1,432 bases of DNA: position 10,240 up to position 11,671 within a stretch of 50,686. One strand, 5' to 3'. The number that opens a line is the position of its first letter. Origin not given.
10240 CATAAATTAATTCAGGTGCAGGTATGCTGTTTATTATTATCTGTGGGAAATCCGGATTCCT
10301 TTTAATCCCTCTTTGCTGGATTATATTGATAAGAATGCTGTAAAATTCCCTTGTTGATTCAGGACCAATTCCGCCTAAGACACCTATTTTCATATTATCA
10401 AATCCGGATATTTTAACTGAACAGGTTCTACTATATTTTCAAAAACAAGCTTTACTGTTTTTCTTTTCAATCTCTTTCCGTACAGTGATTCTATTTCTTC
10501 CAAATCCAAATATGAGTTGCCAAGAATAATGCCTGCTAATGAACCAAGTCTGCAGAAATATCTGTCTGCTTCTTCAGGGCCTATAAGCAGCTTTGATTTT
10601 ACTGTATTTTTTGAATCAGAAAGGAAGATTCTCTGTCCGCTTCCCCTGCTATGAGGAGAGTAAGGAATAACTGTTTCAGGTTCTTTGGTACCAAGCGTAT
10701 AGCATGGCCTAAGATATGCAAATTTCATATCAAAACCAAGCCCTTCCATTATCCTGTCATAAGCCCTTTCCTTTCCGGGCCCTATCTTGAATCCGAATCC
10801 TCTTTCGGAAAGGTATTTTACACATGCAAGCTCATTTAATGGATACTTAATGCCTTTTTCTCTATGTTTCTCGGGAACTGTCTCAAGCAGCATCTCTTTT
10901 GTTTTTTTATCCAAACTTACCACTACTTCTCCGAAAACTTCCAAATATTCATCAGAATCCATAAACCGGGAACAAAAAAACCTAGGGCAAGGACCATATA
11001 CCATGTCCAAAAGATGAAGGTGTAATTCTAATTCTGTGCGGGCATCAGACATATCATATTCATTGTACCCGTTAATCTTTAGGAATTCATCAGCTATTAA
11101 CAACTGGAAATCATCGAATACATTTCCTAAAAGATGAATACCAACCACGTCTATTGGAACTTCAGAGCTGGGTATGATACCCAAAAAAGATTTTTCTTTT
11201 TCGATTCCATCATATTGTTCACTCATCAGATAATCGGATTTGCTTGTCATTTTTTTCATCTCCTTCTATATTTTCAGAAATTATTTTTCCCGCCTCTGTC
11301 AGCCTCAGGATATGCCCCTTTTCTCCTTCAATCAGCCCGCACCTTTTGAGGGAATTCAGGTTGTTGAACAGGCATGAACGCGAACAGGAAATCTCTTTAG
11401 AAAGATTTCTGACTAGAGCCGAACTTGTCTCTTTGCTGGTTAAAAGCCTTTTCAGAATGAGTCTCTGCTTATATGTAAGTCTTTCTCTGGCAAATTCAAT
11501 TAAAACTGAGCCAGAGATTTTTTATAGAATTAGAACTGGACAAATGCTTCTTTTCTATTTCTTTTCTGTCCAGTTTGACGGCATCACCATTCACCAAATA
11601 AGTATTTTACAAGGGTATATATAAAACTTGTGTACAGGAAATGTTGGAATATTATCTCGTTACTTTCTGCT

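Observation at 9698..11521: AT-rich three-gene insert between trpS and tyrS: wHTH, a motif-degenerate TyrRS/TrpRS-like paralog and an Asp/Glu racemase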

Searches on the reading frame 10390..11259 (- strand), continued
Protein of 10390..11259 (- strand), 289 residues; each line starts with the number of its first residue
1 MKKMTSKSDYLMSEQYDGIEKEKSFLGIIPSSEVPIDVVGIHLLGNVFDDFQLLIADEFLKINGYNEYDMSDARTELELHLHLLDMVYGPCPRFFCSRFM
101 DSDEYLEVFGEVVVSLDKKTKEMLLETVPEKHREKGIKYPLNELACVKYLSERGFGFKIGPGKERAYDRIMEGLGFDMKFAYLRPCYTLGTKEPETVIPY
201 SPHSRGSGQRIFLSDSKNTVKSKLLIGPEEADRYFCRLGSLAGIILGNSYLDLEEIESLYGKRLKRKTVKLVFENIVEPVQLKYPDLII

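Call 88: search_protein_families(library=ncbifam, proteins=[L027:1808-2557:+, L027:2576-3013:+, L025:949-1755:+, L025:2928-3251:+, L025:3255-4325:+, L022:2-583:+, L024:1356-2057:+, L025:541-906:+, L017:1710-2909:+, L019:2315-3280:+], max_evalue=0.001)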
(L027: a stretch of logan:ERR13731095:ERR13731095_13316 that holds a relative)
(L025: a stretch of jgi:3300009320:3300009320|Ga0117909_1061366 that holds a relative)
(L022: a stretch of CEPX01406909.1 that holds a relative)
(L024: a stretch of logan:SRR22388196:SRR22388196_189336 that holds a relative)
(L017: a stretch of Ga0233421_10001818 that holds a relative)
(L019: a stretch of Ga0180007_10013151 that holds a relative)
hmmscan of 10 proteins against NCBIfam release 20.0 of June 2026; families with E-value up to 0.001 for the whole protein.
L027:1808-2557:+ (250 aa): 5 families
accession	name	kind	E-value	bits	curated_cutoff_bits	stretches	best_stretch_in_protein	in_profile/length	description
TIGR00035.1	asp_race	subfamily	4.6e-46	157.3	93.1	1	17-245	2-229/236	amino acid racemase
NF052483.1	racemase_CuyB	equivalog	1.7e-44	152.4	190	1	21-241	2-223/225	cysteate racemase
NF007569.0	PRK10200.1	equivalog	6.8e-17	62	417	1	17-231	1-216/230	aspartate/glutamate racemase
NF002035.0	PRK00865.1-3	equivalog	3.2e-08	33.5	328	1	92-222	64-193/267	glutamate racemase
TIGR00067.1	glut_race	equivalog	1.6e-07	31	146.65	1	94-221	62-188/251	glutamate racemase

L027:2576-3013:+ (146 aa): 1 family
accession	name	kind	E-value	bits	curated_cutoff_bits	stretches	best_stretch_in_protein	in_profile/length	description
TIGR00256.1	TIGR00256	equivalog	2.9e-47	160.8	101.5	1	1-145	1-144/146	D-aminoacyl-tRNA deacylase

L025:949-1755:+ (269 aa): 69 families (the best 25 are shown)
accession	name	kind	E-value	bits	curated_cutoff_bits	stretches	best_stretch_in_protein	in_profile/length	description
TIGR01141.1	hisC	equivalog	1.5e-54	185.2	276.55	1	23-230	49-257/349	histidinol-phosphate transaminase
NF003496.0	PRK05166.1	equivalog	4.6e-37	127.7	540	1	20-239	62-289/373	histidinol-phosphate transaminase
NF002878.0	PRK03321.1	subfamily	4.8e-35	120.9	374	1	28-222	56-255/352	histidinol-phosphate transaminase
TIGR01140.1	L_thr_O3P_dcar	equivalog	2.4e-33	115.7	290.55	1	25-229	44-241/331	threonine-phosphate decarboxylase CobD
NF006225.0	PRK08354.1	equivalog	1.2e-30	107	288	1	11-233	28-235/318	putative aminotransferase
NF041364.1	GntC_guanitoxin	equivalog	2.7e-29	102.2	415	1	40-201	54-225/356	guanitoxin biosynthesis PLP-dependent (S)-gamma-hydroxy-L-arginine cyclodehydratase GntC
NF002726.0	PRK02610.1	equivalog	2.8e-29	102.2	391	1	30-229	67-280/374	histidinol-phosphate transaminase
NF002877.0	PRK03317.1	equivalog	1.9e-28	99.3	409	1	43-228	90-278/374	histidinol-phosphate transaminase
NF006014.0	PRK08153.1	equivalog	1.4e-26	93.3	510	1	30-222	69-263/370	pyridoxal phosphate-dependent aminotransferase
NF005305.0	PRK06836.1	equivalog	4.7e-23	82.1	376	1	44-202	96-265/396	pyridoxal phosphate-dependent aminotransferase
NF006580.0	PRK09105.1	subfamily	3.7e-22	78.7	444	1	23-208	75-261/375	pyridoxal phosphate-dependent aminotransferase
NF005915.1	PRK07908.1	equivalog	4.4e-21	75.6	360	1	5-229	21-240/332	Rv2231c family histidinol phosphate aminotransferase CobC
NF051461.1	pyoverd_PtaA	equivalog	2.5e-20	72.5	500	1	22-201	62-242/359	pyoverdine biosynthesis transaminase PtaA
NF053748.1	bifunc_CobBC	exception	5.5e-20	71.3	950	1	5-232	489-711/797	bifunctional hydrogenobyrinic acid a,c-diamide synthase/histidinol phosphate aminotransferase CobBC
NF005601.0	PRK07337.1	equivalog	4.1e-19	68.9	496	1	44-212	93-266/394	pyridoxal phosphate-dependent aminotransferase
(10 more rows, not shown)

L025:2928-3251:+ (108 aa): 11 families
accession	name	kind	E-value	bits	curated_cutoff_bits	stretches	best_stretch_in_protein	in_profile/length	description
TIGR00399.1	metG_C_term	equivalog_domain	2.5e-41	140.7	116.65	1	5-107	34-138/139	methionine--tRNA ligase subunit beta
NF001100.0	PRK00133.1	equivalog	2.7e-37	128.7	587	1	3-107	569-675/676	methionine--tRNA ligase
NF008900.0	PRK12267.1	equivalog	6.7e-37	127.3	598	1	4-108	542-648/648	methionine--tRNA ligase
NF007492.0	PRK10089.1-1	equivalog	1.6e-23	82.7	150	1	4-107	3-109/110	tRNA-binding protein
TIGR02222.1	chap_CsaA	subfamily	6.7e-20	71.1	119.65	1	7-107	1-106/107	export-related chaperone CsaA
NF007494.0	PRK10089.1-3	equivalog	3.3e-19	68.9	109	1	3-107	2-111/112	tRNA-binding protein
NF007495.0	PRK10089.1-4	equivalog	1.3e-18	67.6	117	1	3-107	3-112/113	tRNA-binding protein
NF007496.0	PRK10089.1-5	equivalog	1.3e-18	67.2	171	1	6-108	3-109/109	chaperone CsaA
NF007493.0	PRK10089.1-2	equivalog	5.6e-15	55.4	160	1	5-107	4-111/112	tRNA-binding protein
TIGR00472.1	pheT_bact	equivalog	1.4e-07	30.2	402.65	1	13-87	43-124/798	phenylalanine--tRNA ligase subunit beta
NF045760.1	YtpR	equivalog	1e-05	25.5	100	1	15-83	83-155/185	YtpR family tRNA-binding protein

L025:3255-4325:+ (357 aa): 7 families
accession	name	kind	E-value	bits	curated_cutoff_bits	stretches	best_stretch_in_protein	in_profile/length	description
NF008927.0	PRK12285.1-4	equivalog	1.2e-130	436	478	1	2-355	7-370/385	tryptophan--tRNA ligase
NF008924.0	PRK12285.1-1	equivalog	7.2e-110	367.8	644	1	2-354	6-365/381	tryptophan--tRNA ligase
NF008925.0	PRK12285.1-2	equivalog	3.9e-77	259.7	451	1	2-355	1-361/365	tryptophan--tRNA ligase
TIGR00233.1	trpS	equivalog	5.8e-69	232.9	176.75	1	59-355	1-304/328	tryptophan--tRNA ligase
NF008926.0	PRK12285.1-3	equivalog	2.1e-66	224.6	320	2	1-223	3-228/429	tryptophan--tRNA ligase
NF008928.0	PRK12285.1-5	equivalog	1.2e-43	149.5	891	2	12-222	41-251/530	tryptophan--tRNA ligase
NF006330.0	PRK08560.1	equivalog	4.8e-25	88.3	220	1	57-349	28-333/342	tyrosine--tRNA ligase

L022:2-583:+ (194 aa): 5 families
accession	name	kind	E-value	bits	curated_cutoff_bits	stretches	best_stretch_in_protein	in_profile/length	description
NF052483.1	racemase_CuyB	equivalog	8.4e-33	114.2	190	1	17-184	52-223/225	cysteate racemase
TIGR00035.1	asp_race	subfamily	7.1e-31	107.6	93.1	1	20-179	56-220/236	amino acid racemase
NF007569.0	PRK10200.1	equivalog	6.2e-16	58.8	417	1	31-176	66-215/230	aspartate/glutamate racemase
TIGR00067.1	glut_race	equivalog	2.6e-08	33.6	146.65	1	20-161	40-183/251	glutamate racemase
NF002035.0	PRK00865.1-3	equivalog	9.9e-06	25.3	328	1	26-179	51-205/267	glutamate racemase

L024:1356-2057:+ (234 aa): 11 families
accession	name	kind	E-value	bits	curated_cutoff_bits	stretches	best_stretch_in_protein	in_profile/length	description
NF008925.0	PRK12285.1-2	equivalog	4e-80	269.5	451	1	6-234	2-237/365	tryptophan--tRNA ligase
NF008926.0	PRK12285.1-3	equivalog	7.3e-72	242.6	320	1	4-224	3-229/429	tryptophan--tRNA ligase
NF008928.0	PRK12285.1-5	equivalog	1.5e-69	234.9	891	1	6-224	32-253/530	tryptophan--tRNA ligase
TIGR00233.1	trpS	equivalog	4.2e-43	147.9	176.75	1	64-233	2-175/328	tryptophan--tRNA ligase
NF008927.0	PRK12285.1-4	equivalog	2.1e-34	119.2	478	1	6-224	8-239/385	tryptophan--tRNA ligase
NF008924.0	PRK12285.1-1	equivalog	4.1e-22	79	644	1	6-220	7-229/381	tryptophan--tRNA ligase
NF008922.0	PRK12283.1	equivalog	7.1e-09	35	572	1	66-228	5-172/400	tryptophan--tRNA ligase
TIGR00234.1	tyrS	equivalog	3.9e-08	32.8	113.8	1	51-125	22-96/406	tyrosine--tRNA ligase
NF006330.0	PRK08560.1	equivalog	5.8e-08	32.1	220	1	59-223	27-195/342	tyrosine--tRNA ligase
NF009207.0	PRK12556.1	equivalog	3.2e-07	29.5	479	0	67-158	6-96/332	tryptophan--tRNA ligase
NF008923.0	PRK12284.1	equivalog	1.9e-06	26.9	597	0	79-157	16-94/431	tryptophan--tRNA ligase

L025:541-906:+ (122 aa): 1 family
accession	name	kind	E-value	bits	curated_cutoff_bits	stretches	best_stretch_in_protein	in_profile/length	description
NF045919.1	HphnlacHdxRed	equivalog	0.00075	18.7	340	1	8-86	195-273/309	p-hydroxyphenylacetate 3-hydroxylase reductase component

L017:1710-2909:+ (400 aa): 9 families
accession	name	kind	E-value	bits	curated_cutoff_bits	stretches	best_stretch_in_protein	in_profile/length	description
TIGR03916.1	rSAM_link_UDG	hypoth_equivalog_domain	1.6e-102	343.7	343.5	1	25-392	2-382/415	putative DNA modification/repair radical SAM protein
NF053743.1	LipS2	equivalog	1e-08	35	270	1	82-301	30-240/292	LipS2 family lipoyl synthase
TIGR00433.2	bioB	equivalog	3.3e-06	26.5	225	1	81-278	47-236/307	biotin synthase BioB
TIGR02351.2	thiH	equivalog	3.4e-06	26.4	380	1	71-179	68-172/364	2-iminoacetate synthase ThiH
NF053742.1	LipS1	equivalog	1.3e-05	25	230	1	82-279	14-199/268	LipS1 family lipoyl synthase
TIGR02495.1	NrdG2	equivalog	0.0001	21.7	131.15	1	79-230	20-157/193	anaerobic ribonucleoside-triphosphate reductase activating protein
TIGR02493.1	PFLA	equivalog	0.00041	19.8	231.75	1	80-238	20-173/235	pyruvate formate-lyase-activating protein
TIGR03956.1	rSAM_HydE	equivalog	0.00064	19.1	254.6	1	81-279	55-245/340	[FeFe] hydrogenase H-cluster radical SAM maturase HydE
TIGR04072.2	rSAM_ladder_B12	equivalog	0.00094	17.9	360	0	84-244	188-341/443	lipid biosynthesis B12-binding/radical SAM protein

L019:2315-3280:+ (322 aa): 20 families
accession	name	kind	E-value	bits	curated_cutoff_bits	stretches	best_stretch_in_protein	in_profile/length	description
TIGR04337.1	AmmeMemoSam_rS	hypoth_equivalog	1.1e-72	244.9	220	1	45-322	8-286/349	AmmeMemoRadiSam system radical SAM enzyme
TIGR02493.1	PFLA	equivalog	5.3e-14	52.2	231.75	1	104-275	14-186/235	pyruvate formate-lyase-activating protein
TIGR04041.1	activase_YjjW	hypoth_equivalog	5.8e-13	48.9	250.2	1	159-288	110-240/276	YjjW family glycine radical enzyme activase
NF048010.1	SfplDhtActHpsHDes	equivalog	5.1e-11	41.9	430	1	131-289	99-266/298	(2S)-3-sulfopropanediol dehydratase activating enzyme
TIGR04038.1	tatD_link_rSAM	subfamily_domain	6.8e-10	39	129.7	1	115-273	17-183/192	TatD family nuclease-associated radical SAM protein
TIGR02495.1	NrdG2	equivalog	1.1e-09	38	131.15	1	113-272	23-180/193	anaerobic ribonucleoside-triphosphate reductase activating protein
NF043069.1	T4HPD_activ_SAM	equivalog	1.6e-09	37.6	425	1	119-276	88-243/299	trans-4-hydroxy-L-proline dehydratase activase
TIGR02494.1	PFLE_PFLC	subfamily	3e-09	36.6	174.35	1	138-273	98-240/293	glycyl-radical enzyme activating protein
NF008356.0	PRK11145.1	equivalog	3.7e-07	29.7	375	1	113-274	27-190/246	pyruvate formate lyase 1-activating protein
TIGR02666.1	moaA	equivalog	4.3e-07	29.2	284.05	1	116-261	20-171/336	GTP 3',8-cyclase MoaA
TIGR04003.1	rSAM_BssD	equivalog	1e-06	28.2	496.45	1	135-274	99-246/314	[benzylsuccinate synthase]-activating enzyme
TIGR04395.1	cutC_activ_rSAM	equivalog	1.5e-06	27.7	360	1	135-274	107-247/309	choline TMA-lyase-activating enzyme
NF033719.1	ind_deCO2_activ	equivalog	3e-06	26.8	425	1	119-272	86-245/302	indoleacetate decarboxylase activase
NF038283.1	viperin_w_prok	equivalog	4.7e-06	26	180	1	116-212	12-110/281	viperin family antiviral radical SAM protein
NF045574.1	sacti_mat_StsB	exception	1.8e-05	23.8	625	1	107-276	97-260/466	StsB family radical SAM/SPASM domain sactipeptide maturase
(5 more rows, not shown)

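Call 89: search_solved_structures(query=L010:1612-2910:+, max_evalue=1, show_alignments=0)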
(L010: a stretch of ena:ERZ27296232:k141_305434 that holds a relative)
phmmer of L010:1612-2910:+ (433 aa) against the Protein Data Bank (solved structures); distinct sequences matched with E-value up to 1: 0.

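Call 91: find_homologous_proteins(query=A4, max_evalue=0.00001)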
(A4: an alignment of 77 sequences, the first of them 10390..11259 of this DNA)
Query A4 (77 sequences) (289 aa, profile of the alignment): 33 proteins with E <= 0.00001 among 5118 candidates.
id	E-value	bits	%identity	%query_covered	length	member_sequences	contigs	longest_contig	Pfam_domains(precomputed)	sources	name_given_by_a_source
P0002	9.3e-101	355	46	90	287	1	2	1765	-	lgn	-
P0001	2.1e-89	318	95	99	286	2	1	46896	-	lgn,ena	-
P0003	3.4e-86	307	43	83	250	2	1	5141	-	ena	-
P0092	8.2e-54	201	27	56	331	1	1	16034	-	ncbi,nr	ncbi:MAG: hypothetical protein PHW96_03890 [Candidatus Nanoarchaeia archaeon]|nr:hypothetical protei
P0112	4.7e-52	195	27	37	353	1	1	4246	-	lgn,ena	-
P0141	1.5e-49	187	29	24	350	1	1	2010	-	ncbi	-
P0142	2.7e-48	183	25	48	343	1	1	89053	-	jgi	jgi:hypothetical protein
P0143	6.5e-47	178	29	47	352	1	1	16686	-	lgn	-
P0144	2.0e-46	177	28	47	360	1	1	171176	-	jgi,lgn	jgi:hypothetical protein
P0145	2.8e-46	176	24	65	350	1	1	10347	-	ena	-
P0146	6.3e-46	175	27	43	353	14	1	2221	-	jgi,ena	-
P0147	1.6e-45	174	24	64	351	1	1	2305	-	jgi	jgi:hypothetical protein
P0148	5.9e-45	172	26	27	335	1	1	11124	-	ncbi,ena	-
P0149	2.4e-44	170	23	54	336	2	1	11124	-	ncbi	-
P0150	3.2e-44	170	24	43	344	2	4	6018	-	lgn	-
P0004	5.0e-40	156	62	45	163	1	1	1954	-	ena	-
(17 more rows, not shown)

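Call 100: search_protein_families(library=pfam, proteins=[P0044, P0061, P0071, L015:1-1056:+], max_evalue=0.01)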
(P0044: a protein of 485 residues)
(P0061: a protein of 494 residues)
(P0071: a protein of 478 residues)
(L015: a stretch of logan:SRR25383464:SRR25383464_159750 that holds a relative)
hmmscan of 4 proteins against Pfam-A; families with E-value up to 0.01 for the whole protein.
P0044 (485 aa): 1 family
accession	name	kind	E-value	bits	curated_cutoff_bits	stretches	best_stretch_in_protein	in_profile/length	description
PF01817.26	CM_2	-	4.1e-14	53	27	1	399-472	6-79/80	Chorismate mutase type II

P0061 (494 aa): 1 family
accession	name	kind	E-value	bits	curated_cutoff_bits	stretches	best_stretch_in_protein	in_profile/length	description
PF01817.26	CM_2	-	2.8e-12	47.1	27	1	403-474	9-79/80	Chorismate mutase type II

P0071 (478 aa): 1 family
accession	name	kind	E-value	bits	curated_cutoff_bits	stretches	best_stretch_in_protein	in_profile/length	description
PF01817.26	CM_2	-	3.8e-11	43.5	27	1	394-466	8-80/80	Chorismate mutase type II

L015:1-1056:+ (352 aa): 1 family
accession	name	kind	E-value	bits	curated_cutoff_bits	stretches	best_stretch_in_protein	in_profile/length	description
PF00579.31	tRNA-synt_1b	-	4.6e-18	66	21.1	1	33-303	3-271/292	tRNA synthetases class I (W and Y)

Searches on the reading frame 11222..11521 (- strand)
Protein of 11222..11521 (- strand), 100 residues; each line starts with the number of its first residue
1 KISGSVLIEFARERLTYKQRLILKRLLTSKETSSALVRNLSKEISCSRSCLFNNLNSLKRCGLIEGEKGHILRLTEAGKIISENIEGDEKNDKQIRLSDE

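Call 9: search_protein_families(library=pfam, proteins=[window:11222-11521:-], max_evalue=1)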
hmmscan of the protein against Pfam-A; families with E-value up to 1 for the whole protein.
seq(100 aa): 7 families
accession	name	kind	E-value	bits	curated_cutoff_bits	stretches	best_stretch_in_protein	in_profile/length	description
PF25213.1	HVO_A0261_N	-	0.00023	21.4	35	1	27-86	17-75/86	HVO_A0261 N-terminal domain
PF08279.18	HTH_11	-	0.0031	17.8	25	1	19-69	2-51/55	HTH domain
PF01978.25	TrmB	-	0.024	14.9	25.6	1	33-70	21-58/68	Sugar-specific transcriptional regulator TrmB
PF04182.18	B-block_TFIIIC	-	0.06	13.9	22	1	37-68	21-52/73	B-block binding subunit of TFIIIC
PF03444.21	HrcA_DNA-bdg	-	0.064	13.4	21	1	15-69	2-58/79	Winged helix-turn-helix transcription repressor, HrcA DNA-binding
PF02082.26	Rrf2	-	0.08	13.5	30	1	25-70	14-59/132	Iron-dependent Transcriptional regulator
PF06357.16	Omega-toxin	-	0.63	10.3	22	0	44-61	16-36/37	Omega-atracotoxin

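Call 10: search_protein_families(library=ncbifam, proteins=[window:11222-11521:-], max_evalue=1)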
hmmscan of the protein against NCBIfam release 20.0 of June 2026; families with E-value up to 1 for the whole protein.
seq(100 aa): 8 families
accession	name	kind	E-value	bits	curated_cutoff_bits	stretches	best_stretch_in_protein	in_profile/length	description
NF053753.1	TK0271_fam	exception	1.5e-06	28.3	130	1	15-90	10-88/89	TK0271 family transcriptional activator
TIGR01884.1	cas_HTH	subfamily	0.00012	21.6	60.2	1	12-78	137-202/202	CRISPR-associated CARF protein Csa3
NF053606.1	Sta1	subfamily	0.011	15.9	80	1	20-69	23-69/100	Sta1 family transcriptional regulator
NF033788.1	HTH_metalloreg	subfamily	0.018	14.9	55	1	19-68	12-59/77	metalloregulator ArsR/SmtB family transcription factor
NF040939.2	trans_reg_lrs14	equivalog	0.02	14.9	90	1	21-69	25-71/103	Lrs14 family HTH-type transcriptional regulator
NF041413.1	ArsR_Rv2640c_fam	equivalog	0.041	14.3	155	1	21-69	45-93/118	Rv2640c family ArsR-like transcriptional regulator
NF047906.1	CdPbTransRegCmtR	equivalog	0.042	13.8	150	1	33-67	33-67/104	Cd(II)/Pb(II)-sensing metalloregulatory transcriptional regulator CmtR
NF047407.1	TransRegMntRTherm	equivalog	0.15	11.6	350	1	18-81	15-79/227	manganese-dependent transcriptional regulator MntR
